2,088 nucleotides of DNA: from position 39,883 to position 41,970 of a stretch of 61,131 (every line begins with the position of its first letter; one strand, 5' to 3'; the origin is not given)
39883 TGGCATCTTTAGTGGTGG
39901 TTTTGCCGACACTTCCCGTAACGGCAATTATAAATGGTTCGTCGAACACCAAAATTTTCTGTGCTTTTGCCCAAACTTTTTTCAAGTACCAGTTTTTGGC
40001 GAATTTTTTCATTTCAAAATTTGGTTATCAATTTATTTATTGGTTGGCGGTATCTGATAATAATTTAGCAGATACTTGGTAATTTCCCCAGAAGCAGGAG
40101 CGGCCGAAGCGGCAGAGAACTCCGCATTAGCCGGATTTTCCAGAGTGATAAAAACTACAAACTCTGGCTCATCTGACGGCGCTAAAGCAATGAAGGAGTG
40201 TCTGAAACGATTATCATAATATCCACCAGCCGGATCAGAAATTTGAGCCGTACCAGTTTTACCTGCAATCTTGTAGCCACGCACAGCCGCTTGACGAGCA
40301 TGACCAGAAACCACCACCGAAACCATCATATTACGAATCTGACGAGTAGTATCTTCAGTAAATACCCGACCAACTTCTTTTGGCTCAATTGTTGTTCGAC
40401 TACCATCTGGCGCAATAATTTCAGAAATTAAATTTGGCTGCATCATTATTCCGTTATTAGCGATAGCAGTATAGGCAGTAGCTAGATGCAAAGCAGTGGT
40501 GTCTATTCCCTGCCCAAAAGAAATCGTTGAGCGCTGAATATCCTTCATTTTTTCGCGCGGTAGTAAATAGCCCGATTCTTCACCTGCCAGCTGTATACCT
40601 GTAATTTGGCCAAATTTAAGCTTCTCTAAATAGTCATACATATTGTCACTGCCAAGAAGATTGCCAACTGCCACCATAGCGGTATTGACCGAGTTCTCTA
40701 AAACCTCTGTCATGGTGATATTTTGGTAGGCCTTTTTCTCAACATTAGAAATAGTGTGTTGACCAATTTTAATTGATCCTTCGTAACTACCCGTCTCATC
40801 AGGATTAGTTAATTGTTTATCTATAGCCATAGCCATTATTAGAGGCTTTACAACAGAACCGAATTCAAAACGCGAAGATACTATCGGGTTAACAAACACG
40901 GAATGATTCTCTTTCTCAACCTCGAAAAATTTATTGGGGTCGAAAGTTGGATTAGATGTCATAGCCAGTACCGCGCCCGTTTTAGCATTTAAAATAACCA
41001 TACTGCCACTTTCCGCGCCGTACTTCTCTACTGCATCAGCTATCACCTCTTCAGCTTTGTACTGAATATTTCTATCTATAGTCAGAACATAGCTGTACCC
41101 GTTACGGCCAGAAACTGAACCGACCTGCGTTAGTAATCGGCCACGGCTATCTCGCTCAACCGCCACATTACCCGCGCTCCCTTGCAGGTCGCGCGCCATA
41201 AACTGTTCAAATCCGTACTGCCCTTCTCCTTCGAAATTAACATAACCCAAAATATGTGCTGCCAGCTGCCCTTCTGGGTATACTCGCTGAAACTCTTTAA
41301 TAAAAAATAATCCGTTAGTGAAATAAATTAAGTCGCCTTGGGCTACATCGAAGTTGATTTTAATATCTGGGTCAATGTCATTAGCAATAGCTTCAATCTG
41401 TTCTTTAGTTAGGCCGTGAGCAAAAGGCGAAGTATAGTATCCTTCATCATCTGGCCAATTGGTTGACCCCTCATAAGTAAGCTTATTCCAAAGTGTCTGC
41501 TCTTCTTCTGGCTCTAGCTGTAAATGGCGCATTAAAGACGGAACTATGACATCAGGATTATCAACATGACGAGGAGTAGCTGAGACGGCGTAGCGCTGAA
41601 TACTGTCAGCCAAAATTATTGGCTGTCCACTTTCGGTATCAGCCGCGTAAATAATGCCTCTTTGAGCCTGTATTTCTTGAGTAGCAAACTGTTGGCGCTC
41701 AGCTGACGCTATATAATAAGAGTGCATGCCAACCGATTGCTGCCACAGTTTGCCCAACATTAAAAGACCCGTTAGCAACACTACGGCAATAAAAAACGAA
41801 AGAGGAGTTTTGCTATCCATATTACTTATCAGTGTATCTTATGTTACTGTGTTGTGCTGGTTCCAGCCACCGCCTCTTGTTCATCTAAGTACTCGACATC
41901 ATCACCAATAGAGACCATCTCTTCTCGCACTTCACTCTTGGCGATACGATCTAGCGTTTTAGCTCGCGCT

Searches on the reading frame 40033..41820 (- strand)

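Call 34: search_protein_families(library=pfam, proteins=[window:40033-41820:-], max_evalue=0.00001)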
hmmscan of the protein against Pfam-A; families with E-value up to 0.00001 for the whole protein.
window:40033-41820:- (595 aa): 2 families
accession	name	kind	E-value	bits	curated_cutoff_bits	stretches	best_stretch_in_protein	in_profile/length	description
PF00905.27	Transpeptidase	-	2.7e-75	253.8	22.1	1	272-579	1-296/299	Penicillin binding protein transpeptidase domain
PF03717.20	PBP_dimer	-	2.4e-13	51.4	24.4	1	50-232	2-178/180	Penicillin-binding Protein dimerisation domain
